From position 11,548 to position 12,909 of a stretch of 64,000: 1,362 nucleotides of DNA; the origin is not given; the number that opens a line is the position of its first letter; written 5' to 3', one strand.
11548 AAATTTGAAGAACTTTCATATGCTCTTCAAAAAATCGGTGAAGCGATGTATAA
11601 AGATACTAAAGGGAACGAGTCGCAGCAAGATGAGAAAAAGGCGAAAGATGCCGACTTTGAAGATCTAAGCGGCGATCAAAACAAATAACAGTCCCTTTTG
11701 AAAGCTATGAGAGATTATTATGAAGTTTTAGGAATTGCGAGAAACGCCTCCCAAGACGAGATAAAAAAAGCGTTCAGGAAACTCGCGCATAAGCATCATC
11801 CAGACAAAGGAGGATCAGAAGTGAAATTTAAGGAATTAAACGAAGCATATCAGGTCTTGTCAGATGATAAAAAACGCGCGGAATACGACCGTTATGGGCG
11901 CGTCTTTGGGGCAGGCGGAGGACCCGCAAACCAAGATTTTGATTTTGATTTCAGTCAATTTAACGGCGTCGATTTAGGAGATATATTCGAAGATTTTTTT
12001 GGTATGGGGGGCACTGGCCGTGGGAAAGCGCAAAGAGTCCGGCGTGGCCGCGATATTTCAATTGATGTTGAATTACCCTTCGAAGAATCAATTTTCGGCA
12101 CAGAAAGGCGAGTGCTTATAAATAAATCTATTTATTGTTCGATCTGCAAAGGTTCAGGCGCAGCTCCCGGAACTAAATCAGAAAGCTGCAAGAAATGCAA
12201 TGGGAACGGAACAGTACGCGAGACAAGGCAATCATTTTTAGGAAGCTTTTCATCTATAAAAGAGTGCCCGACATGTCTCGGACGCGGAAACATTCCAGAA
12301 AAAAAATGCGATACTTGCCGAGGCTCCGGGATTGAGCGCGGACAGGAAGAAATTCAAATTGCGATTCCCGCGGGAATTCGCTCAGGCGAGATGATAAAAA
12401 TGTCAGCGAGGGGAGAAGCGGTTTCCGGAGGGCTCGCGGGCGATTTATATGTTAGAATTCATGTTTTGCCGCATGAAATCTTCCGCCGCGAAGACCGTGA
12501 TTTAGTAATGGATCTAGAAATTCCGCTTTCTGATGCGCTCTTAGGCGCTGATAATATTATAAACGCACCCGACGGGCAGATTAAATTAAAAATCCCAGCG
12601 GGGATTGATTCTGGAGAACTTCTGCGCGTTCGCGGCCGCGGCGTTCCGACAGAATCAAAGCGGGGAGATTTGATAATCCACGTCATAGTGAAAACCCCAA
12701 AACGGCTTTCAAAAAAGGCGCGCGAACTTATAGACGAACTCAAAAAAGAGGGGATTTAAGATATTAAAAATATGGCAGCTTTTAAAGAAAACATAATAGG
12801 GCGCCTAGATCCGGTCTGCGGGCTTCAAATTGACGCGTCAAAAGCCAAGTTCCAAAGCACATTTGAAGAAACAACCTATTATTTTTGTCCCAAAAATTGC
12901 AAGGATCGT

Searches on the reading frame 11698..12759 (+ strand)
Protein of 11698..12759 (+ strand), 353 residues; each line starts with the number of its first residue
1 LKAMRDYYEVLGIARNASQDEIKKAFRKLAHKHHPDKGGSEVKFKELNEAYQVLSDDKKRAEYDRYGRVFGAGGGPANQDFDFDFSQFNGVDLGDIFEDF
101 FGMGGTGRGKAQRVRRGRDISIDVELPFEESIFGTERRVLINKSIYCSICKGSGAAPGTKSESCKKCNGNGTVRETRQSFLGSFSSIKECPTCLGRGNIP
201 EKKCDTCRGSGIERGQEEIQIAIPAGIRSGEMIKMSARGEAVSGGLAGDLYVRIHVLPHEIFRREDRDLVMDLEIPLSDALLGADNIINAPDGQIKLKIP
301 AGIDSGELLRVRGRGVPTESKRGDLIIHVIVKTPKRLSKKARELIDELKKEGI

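Call 58: search_protein_families(library=pfam, proteins=[window:11698-12759:+], max_evalue=0.00001)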
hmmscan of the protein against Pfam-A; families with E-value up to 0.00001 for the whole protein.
window:11698-12759:+ (353 aa): 3 families
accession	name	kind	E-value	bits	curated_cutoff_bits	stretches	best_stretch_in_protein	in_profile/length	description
PF01556.23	DnaJ_C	-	2.7e-39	135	26.6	1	121-334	2-152/152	DnaJ C terminal domain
PF00226.36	DnaJ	-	7.3e-25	87.3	27.8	1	6-64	1-63/63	DnaJ domain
PF00684.25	DnaJ_CXXCXGXG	-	3.8e-15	56.3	32.7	1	147-211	1-65/65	DnaJ central domain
